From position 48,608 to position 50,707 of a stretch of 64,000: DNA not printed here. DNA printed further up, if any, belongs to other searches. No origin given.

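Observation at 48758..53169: Lower-GC four-gene cluster: B12-binding radical SAM + SDR epimerase + radical SAM/SPASM with RRE-like N-terminus + small signal-peptide ORF, closed by a strong terminator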

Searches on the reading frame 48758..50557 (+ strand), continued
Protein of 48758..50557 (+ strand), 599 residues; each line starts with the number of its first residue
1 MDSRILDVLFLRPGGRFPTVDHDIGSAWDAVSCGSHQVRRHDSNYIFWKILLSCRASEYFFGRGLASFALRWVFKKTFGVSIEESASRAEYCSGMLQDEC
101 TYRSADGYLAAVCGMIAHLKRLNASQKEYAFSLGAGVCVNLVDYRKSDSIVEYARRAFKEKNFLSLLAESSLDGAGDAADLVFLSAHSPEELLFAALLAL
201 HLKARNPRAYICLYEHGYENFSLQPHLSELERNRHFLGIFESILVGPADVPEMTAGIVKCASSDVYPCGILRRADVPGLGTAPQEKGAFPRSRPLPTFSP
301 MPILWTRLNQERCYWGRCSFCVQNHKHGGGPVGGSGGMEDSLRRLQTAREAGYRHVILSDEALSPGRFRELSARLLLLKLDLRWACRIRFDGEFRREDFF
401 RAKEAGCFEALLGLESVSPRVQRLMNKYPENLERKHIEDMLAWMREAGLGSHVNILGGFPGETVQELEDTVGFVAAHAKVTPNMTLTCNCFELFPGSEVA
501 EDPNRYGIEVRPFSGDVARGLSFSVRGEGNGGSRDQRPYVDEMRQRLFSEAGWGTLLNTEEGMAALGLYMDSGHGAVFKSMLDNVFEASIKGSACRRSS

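Call 38: predict_structure(alignment_id=A1)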
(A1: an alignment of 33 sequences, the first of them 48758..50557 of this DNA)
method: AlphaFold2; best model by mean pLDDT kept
length: 599 residues; sequences in the alignment: 33
mean_pLDDT: 88.0   pTM: 0.91
mean pLDDT of the five models: 88.0, 88.0, 87.8, 86.9, 85.9
residues with pLDDT >= 90: 367; 70-90: 175; 50-70: 37; < 50: 20
segments of 3 or more residues with pLDDT < 50: 328-331, 333-335, 529-533, 594-599
pLDDT, mean of each block of 10 residues (from residue 1): 86 96 88 89 98 90 84 92 96 97 96 97 94 95 96 98 96 90 95 98 97 86 89 94 84 91 93 81 55 92 88 71 58 61 91 91 88 96 91 92 96 87 82 84 94 91 92 94 92 88 89 86 71 67 95 90 94 93 87 45
secondary structure, 60 per line:
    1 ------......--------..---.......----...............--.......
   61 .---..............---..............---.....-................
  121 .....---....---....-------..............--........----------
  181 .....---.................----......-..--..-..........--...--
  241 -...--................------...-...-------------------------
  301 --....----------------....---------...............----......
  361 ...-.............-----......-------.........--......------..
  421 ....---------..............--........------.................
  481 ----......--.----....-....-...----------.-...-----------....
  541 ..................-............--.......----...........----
elements in order: E7-12 H26-32 E37-42 H43-51 H54-61 H65-78 H82-95 H99-103 H105-125 E129-132 E136-139 H147-160 H163-170 E181-185 H189-205 E210-215 H224-233 E242-244 H247-262 E269-271 E303-306 H323-326 H336-350 E355-363 H365-377 E383-388 H396-404 E407-412 H419-424 H434-447 E450-457 H464-480 E485-490 H498-501 H503-506 E508-510 E523-525 H537-558 H560-571 H574-580 H585-595

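Call 41: fold_search(model_id=the predicted structure, library=pdb)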
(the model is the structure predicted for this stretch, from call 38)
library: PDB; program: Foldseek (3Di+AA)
matches with E <= 10: 1241; with E <= 0.001: 34
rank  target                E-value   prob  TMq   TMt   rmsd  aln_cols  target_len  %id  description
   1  6fd2_B                9.4e-11  1.00  0.42  0.53  10.3       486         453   15  Radical SAM 1,2-diol dehydratase AprD4 in complex with its substrate paromamine (released 2018-01-17)
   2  6fd2_A                2.2e-10  1.00  0.43  0.55  10.2       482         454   16  Radical SAM 1,2-diol dehydratase AprD4 in complex with its substrate paromamine (released 2018-01-17)
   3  6wte_A                2.8e-09  1.00  0.43  0.46   9.2       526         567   13  Structure of radical S-adenosylmethionine methyltransferase, TsrM, from Kitasatospora setae with cobalamin and [4Fe-4S (released 2020-12-23)
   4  9a6d_A                3.5e-09  1.00  0.39  0.50   9.0       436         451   14  Integrative model of MTAB-YVFG by crosslinking MS and deep learning (released 2024-09-18)
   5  6wte_B                5.7e-09  1.00  0.42  0.47   8.0       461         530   14  Structure of radical S-adenosylmethionine methyltransferase, TsrM, from Kitasatospora setae with cobalamin and [4Fe-4S (released 2020-12-23)
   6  6wtf_A                1.1e-08  1.00  0.41  0.44   9.1       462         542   14  Structure of radical S-adenosylmethionine methyltransferase, TsrM, from Kitasatospora setae with tryptophan substrate  (released 2020-12-23)
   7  6wtf_B                2.3e-08  1.00  0.42  0.46   8.9       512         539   13  Structure of radical S-adenosylmethionine methyltransferase, TsrM, from Kitasatospora setae with tryptophan substrate  (released 2020-12-23)
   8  7mjz                  2.4e-08  1.00  0.41  0.53   6.0       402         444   15  The structure of MiaB with pentasulfide bridge (released 2021-09-15)
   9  9ccb                  4.7e-08  1.00  0.37  0.51  10.6       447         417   16  X-ray crystal structure of methyl-coenzyme M reductase glutamine methylase (MgmA) from Methanothermobacter marburgensis  (released 2025-01-01)
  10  5ul3                  8.5e-08  1.00  0.43  0.36   8.8       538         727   12  Structure of Cobalamin-dependent S-adenosylmethionine radical enzyme OxsB with aqua-cobalamin bound (released 2017-04-19)
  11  5ul4                  1.7e-07  1.00  0.43  0.36   8.4       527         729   12  Structure of Cobalamin-dependent S-adenosylmethionine radical enzyme OxsB with aqua-cobalamin and S-adenosylmethionine b (released 2017-04-19)
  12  7kdy_A                1.8e-07  1.00  0.41  0.38  12.1       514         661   16  Crystal structure of Streptomyces tokunonesis TokK with hydroxycobalamin, 5'-deoxyadenosine, methionine, and (2R)-pant (released 2022-01-12)
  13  5ul2                  2.9e-07  1.00  0.41  0.34  16.1       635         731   11  Structure of Apo, SeMet-labeled Cobalamin-dependent S-adenosylmethionine radical enzyme OxsB (released 2017-04-19)
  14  9n1d                  6.6e-07  1.00  0.41  0.39  11.6       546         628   11  Crystal structure of CysS from Corallococcus sp. CA054B with 5'-deoxyadenosine and methionine bound (released 2026-01-28)
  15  7kdx_B                8.2e-07  1.00  0.41  0.38  12.4       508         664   16  Crystal structure of Streptomyces tokunonesis TokK with hydroxycobalamin, 5'-deoxyadenosine, and methionine (released 2022-01-12)
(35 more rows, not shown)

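Call 53: search_protein_families(library=pfam, proteins=[L009:3199-4218:+, L096:2623-3561:+, L095:8723-9808:+, L090:8828-9763:+, L088:8875-9831:+, L089:9652-10128:+], max_evalue=0.01)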
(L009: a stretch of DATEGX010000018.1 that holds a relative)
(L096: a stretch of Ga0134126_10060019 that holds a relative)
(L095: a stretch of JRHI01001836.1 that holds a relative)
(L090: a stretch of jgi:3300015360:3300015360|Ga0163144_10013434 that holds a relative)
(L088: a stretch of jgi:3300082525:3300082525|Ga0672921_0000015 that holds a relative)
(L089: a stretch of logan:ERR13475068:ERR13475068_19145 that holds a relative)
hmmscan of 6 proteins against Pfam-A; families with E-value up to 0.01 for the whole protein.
L009:3199-4218:+ (339 aa): 1 family
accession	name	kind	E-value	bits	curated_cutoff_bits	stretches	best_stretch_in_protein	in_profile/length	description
PF05050.19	Methyltransf_21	-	2.2e-20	73.9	22.7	1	126-293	1-172/173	Methyltransferase FkbM domain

L096:2623-3561:+ (312 aa): 4 families
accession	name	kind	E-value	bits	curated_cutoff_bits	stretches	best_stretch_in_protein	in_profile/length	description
PF05050.19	Methyltransf_21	-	7.1e-25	88.5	22.7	1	114-281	1-172/173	Methyltransferase FkbM domain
PF01135.25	PCMT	-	0.0017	18.6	20.3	1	103-164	70-129/210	Protein-L-isoaspartate(D-aspartate) O-methyltransferase (PCMT)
PF05575.17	V_cholerae_RfbT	-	0.0023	17.7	27.9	1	110-239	81-208/286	Vibrio cholerae RfbT protein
PF13489.12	Methyltransf_23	-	0.0035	17.5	27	1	99-156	13-61/164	Methyltransferase domain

L095:8723-9808:+ (361 aa): 1 family
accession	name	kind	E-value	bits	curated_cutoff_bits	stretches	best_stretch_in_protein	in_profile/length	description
PF13367.11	PrsW-protease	-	1.6e-13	51.1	23.5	1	75-250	19-184/196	PrsW family intramembrane metalloprotease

L090:8828-9763:+ (311 aa): 9 families
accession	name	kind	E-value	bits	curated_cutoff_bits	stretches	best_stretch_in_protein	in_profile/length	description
PF13646.12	HEAT_2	-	2.5e-39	133.9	27.7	4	126-199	6-80/88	HEAT repeats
PF02985.28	HEAT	-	1.9e-19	68.3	23.5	0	59-86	2-28/31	HEAT repeat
PF03130.22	HEAT_PBS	-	8.1e-15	54.1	20.9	1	167-193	1-27/27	PBS lyase HEAT-like repeat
PF13513.12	HEAT_EZ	-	3.7e-11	43.7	27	0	92-116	31-55/55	HEAT-like repeat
PF00514.29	Arm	-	1.9e-07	31.3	20.6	0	152-176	13-37/41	Armadillo/beta-catenin-like repeat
PF12717.13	Cnd1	-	2.9e-07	31.1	26.4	0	92-151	24-89/162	non-SMC mitotic condensation complex subunit 1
PF21581.3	SCD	-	0.0018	19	27.5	0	97-117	38-58/75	Stromalin conservative domain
PF25786.1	HEAT_GCN1_C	-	0.0037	17.7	27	0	96-117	34-55/151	GCN1-like, C-terminal HEAT repeats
PF12348.14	CLASP_N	-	0.0058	16.6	27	0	56-88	175-206/227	CLASP N terminal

L088:8875-9831:+ (318 aa): 2 families
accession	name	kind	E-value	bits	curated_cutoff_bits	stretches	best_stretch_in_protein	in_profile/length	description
PF13640.12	2OG-FeII_Oxy_3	-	1.9e-06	29.1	27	1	106-201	6-93/98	2OG-Fe(II) oxygenase superfamily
PF13661.12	2OG-FeII_Oxy_4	-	0.00073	20.4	27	1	104-191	4-84/98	2OG-Fe(II) oxygenase superfamily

L089:9652-10128:+ (158 aa): 1 family
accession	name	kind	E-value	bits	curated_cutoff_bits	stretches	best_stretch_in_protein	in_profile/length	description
PF04773.18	FecR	-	0.0031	18.4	24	1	81-158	2-75/97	FecR protein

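Call 67: find_encoding_contigs(protein=P0128, flank=6000, max_places=1)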
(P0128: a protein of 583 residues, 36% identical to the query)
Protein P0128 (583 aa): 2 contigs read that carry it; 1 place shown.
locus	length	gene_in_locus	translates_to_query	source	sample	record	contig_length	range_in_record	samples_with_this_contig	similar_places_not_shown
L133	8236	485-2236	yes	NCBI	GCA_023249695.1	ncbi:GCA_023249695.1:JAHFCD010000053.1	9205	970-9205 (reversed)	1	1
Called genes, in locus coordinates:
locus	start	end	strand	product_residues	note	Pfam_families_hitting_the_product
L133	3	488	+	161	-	?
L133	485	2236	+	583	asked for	PF04055:Radical_SAM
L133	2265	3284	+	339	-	-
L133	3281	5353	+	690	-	PF05226:CHASE2, PF00211:Guanylate_cyc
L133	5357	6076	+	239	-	PF11750:DUF3307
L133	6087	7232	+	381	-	PF00108:Thiolase_N, PF02803:Thiolase_C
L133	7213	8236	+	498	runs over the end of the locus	PF00221:Lyase_aromatic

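Call 68: find_encoding_contigs(protein=P0153, flank=6000, max_places=1)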
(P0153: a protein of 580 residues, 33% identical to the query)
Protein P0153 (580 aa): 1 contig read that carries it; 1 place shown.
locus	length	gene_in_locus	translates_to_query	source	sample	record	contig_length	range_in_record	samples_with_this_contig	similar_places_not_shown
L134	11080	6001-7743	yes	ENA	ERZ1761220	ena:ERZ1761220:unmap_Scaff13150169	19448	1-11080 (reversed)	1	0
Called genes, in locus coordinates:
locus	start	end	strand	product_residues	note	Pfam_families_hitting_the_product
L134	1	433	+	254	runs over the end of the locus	PF09851:SHOCT (faint)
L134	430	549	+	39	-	-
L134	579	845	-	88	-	-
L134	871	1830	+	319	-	PF01156:IU_nuc_hydro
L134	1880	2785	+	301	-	PF01965:DJ-1_PfpI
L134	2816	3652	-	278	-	PF00970:FAD_binding_6 (weak), PF00175:NAD_binding_1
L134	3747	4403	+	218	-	PF20587:DUF6789 (weak)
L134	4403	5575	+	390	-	-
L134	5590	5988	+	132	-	-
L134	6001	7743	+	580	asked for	PF04055:Radical_SAM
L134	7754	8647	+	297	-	PF01370:Epimerase, PF13460:NAD_binding_10, PF16363:GDP_Man_Dehyd (weak)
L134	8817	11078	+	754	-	?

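Call 70: search_protein_representatives(alignment_id=A1)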
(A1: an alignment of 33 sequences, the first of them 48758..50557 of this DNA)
Query: 33 sequences, 589 profile positions. Proteins with E-value up to 0.001 (for the whole library): 32411; up to 1e-10: 13040; up to 1e-30: 1239. The best 150 are listed.
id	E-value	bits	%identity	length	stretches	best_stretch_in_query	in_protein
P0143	1.1e-252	856.5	-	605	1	1-585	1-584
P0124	1.9e-244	829.3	-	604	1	1-586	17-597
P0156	3.0e-232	789.0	-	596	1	15-585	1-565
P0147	1.4e-226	770.2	-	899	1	1-581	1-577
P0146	1.2e-225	767.2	-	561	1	1-574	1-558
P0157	4.8e-219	745.4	-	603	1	1-583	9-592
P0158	5.9e-217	738.5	-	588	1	1-582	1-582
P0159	4.1e-214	729.1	-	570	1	1-583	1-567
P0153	6.5e-204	695.4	-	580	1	1-581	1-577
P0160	1.3e-203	694.4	-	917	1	2-583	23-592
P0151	2.3e-201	687.0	-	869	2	86-585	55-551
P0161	1.2e-200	684.6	-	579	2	84-584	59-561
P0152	1.6e-200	684.3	-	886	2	86-585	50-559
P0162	3.4e-200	683.2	-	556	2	88-579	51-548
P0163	5.1e-197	672.7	-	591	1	1-579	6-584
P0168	7.6e-192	655.6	-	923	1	1-578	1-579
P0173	1.5e-177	608.4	-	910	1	2-582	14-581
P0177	2.6e-172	591.1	-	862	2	98-582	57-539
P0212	1.1e-94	334.7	-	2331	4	307-502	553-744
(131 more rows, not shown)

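Call 72: search_protein_families(library=pfam, proteins=[P0160, P0168, P0173, P0177, P0212, L133:2265-3284:+, L134:4403-5575:+], max_evalue=0.001)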
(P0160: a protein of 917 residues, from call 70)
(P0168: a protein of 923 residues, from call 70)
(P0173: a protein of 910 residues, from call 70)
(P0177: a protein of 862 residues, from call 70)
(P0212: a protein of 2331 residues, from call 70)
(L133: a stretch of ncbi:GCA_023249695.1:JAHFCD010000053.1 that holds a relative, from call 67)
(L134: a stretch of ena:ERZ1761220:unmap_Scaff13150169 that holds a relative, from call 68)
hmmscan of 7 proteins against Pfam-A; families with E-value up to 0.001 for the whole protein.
P0160 (917 aa): 5 families
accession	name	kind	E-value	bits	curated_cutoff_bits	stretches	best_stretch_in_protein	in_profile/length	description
PF01370.27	Epimerase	-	9.1e-23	81.3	20.9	1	609-827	2-240/240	NAD dependent epimerase/dehydratase family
PF04055.27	Radical_SAM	-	5.3e-11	43.4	29.5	1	310-474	4-166/166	Radical SAM superfamily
PF13460.12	NAD_binding_10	-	1.4e-08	35.2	27.2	1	612-697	1-84/184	NAD(P)H-binding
PF16363.11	GDP_Man_Dehyd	-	1e-05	25.6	27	1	610-741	2-163/332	GDP-mannose 4,6 dehydratase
PF05368.20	NmrA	-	1.1e-05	25.6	27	1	610-674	7-78/298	NmrA-like family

P0168 (923 aa): 5 families
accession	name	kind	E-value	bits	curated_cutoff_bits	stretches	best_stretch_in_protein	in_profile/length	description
PF01370.27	Epimerase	-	3.1e-18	66.5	20.9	1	602-808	2-224/240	NAD dependent epimerase/dehydratase family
PF04055.27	Radical_SAM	-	3.2e-08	34.4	29.5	1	309-466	10-166/166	Radical SAM superfamily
PF13460.12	NAD_binding_10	-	4.6e-07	30.3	27.2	1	605-671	1-73/184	NAD(P)H-binding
PF16363.11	GDP_Man_Dehyd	-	2.8e-06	27.5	27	1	603-772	2-198/332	GDP-mannose 4,6 dehydratase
PF04321.23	RmlD_sub_bind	-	0.00019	21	27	1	602-777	4-170/287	RmlD substrate binding domain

P0173 (910 aa): 5 families
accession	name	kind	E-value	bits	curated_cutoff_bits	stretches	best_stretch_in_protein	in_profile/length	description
PF01370.27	Epimerase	-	1.1e-22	81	20.9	1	597-816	2-240/240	NAD dependent epimerase/dehydratase family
PF16363.11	GDP_Man_Dehyd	-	5.1e-08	33.2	27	1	597-733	1-166/332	GDP-mannose 4,6 dehydratase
PF13460.12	NAD_binding_10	-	8.9e-08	32.6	27.2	1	600-708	1-109/184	NAD(P)H-binding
PF04321.23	RmlD_sub_bind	-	1.9e-06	27.6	27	1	597-778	4-175/287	RmlD substrate binding domain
PF04055.27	Radical_SAM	-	2.3e-05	25.1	29.5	1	302-462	6-164/166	Radical SAM superfamily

P0177 (862 aa): 3 families
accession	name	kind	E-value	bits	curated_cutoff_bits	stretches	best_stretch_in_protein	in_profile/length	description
PF01370.27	Epimerase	-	5.4e-16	59.2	20.9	1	554-716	2-182/240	NAD dependent epimerase/dehydratase family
PF04055.27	Radical_SAM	-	7.2e-13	49.5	29.5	1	265-422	10-166/166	Radical SAM superfamily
PF13460.12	NAD_binding_10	-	2.6e-05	24.6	27.2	1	557-634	1-78/184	NAD(P)H-binding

P0212 (2331 aa): 5 families
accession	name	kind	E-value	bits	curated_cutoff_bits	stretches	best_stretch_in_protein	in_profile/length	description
PF04055.27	Radical_SAM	-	1.3e-104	347.9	29.5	5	1057-1219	2-166/166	Radical SAM superfamily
PF02310.24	B12-binding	-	3.5e-48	162.8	32.1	4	1372-1518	9-121/121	B12 binding domain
PF19864.5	Radical_SAM_N2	-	2.7e-11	43.6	29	0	1968-2026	72-127/151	Radical SAM proteins, N-terminal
PF13186.11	SPASM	-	4.3e-10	40.2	21.5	1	228-293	3-66/67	Iron-sulfur cluster-binding domain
PF19238.5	Radical_SAM_2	-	0.00068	19.8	26.7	0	103-154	63-114/151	Radical SAM-like domain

L133:2265-3284:+ (339 aa): 10 families
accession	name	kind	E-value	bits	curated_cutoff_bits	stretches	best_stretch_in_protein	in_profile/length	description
PF13646.12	HEAT_2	-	1.9e-45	153.5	27.7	4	160-243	3-88/88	HEAT repeats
PF02985.28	HEAT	-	2.7e-26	89.5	23.5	0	64-87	2-25/31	HEAT repeat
PF03130.22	HEAT_PBS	-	6.8e-19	66.6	20.9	0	203-229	1-27/27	PBS lyase HEAT-like repeat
PF13513.12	HEAT_EZ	-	1.9e-18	67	27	0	64-87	30-53/55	HEAT-like repeat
PF00514.29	Arm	-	2.2e-10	40.6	20.6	0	188-215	13-40/41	Armadillo/beta-catenin-like repeat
PF12717.13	Cnd1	-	1.3e-09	38.8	26.4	0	128-187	24-89/162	non-SMC mitotic condensation complex subunit 1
PF25786.1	HEAT_GCN1_C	-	4.7e-05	23.9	27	0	128-148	110-131/151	GCN1-like, C-terminal HEAT repeats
PF21581.3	SCD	-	0.00014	22.5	27.5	0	133-153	38-58/75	Stromalin conservative domain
PF18944.7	DUF5691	-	0.00016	21.7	27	0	135-214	164-243/491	Family of unknown function (DUF5691)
PF22646.2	PPP2R1A-like_HEAT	-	0.00045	21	27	0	221-244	10-33/78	PPP2R1A-like HEAT repeat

L134:4403-5575:+ (390 aa): 0 families

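Call 77: search_protein_families(library=ncbifam, proteins=[L106:2251-3417:-, L106:3482-3889:-, L106:419-1153:+, L114:5404-5976:+], max_evalue=1)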
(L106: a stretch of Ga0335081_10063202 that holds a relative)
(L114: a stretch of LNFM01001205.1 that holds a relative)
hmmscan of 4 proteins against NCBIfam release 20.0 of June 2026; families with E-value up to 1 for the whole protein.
L106:2251-3417:- (388 aa): 65 families (the best 25 are shown)
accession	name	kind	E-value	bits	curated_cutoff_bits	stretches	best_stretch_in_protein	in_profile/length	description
TIGR04261.1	rSAM_GlyRichRpt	subfamily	1.4e-115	386.2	310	1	11-366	1-363/363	cyclophane-forming radical SAM/SPASM peptide maturase GrrM/OscB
NF041718.1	rSAM_phane_AMC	equivalog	9e-91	304.6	425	1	8-358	7-355/362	cyclophane-forming radical SAM peptide maturase AmcB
TIGR03942.1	sulfatase_rSAM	equivalog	3.3e-50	171.2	349.45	1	11-352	5-346/363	anaerobic sulfatase maturase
NF041298.1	rSAM_mat_DynA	equivalog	2.5e-43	148.4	450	1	10-182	4-177/356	dynobactin maturation radical SAM/SPASM protein DynA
NF041707.1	rSAM_YhhB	equivalog_domain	6.2e-40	137.2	445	1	14-360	9-362/369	cyclophane-forming radical SAM/SPASM peptide maturase YhhB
NF041300.1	rSAM_mat_DarW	exception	1.4e-36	126.2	650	1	8-349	42-385/415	radical SAM/SPASM peptide maturase DarW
NF010308.0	PRK13745.1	equivalog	1.8e-36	126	484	2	14-185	21-196/412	anaerobic sulfatase-maturation protein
NF038005.1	rSAM_mat_DarE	equivalog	7.6e-31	107.3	650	1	6-335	73-405/432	darobactin maturation radical SAM/SPASM protein DarE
NF010321.0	PRK13758.1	equivalog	8.4e-31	107.4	441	1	10-350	8-349/370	anaerobic sulfatase-maturase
NF047865.1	rSAM_PapB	equivalog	2.2e-29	102.8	340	1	9-341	5-327/330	PapB family radical SAM/SPASM ranthipeptide maturase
TIGR04269.1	SAM_SPASM_FxsB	subfamily_domain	6.4e-26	91.2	370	1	10-359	5-361/363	FxsB family cyclophane-forming radical SAM/SPASM peptide maturase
TIGR04163.1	rSAM_cobopep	equivalog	3.8e-25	88.5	375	1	11-355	68-411/428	peptide-modifying radical SAM enzyme CbpB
TIGR04496.1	rSAM_XyeB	equivalog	5.1e-24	84.7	450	2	10-153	7-158/385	cyclophane-forming radical SAM/SPASM peptide maturase XyeB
TIGR03978.1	rSAM_paired_1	equivalog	3e-23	82.3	370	1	10-367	86-454/466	His-Xaa-Ser system radical SAM maturase HxsB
TIGR03906.1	quino_hemo_SAM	equivalog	4.2e-22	78.4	453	1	8-156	95-246/467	quinohemoprotein amine dehydrogenase maturation protein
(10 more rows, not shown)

L106:3482-3889:- (135 aa): 0 families

L106:419-1153:+ (244 aa): 0 families

L114:5404-5976:+ (190 aa): 1 family
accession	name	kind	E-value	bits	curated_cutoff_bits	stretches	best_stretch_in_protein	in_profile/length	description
NF005871.0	PRK07811.1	equivalog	0.066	11.7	513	1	79-140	166-221/389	cystathionine gamma-synthase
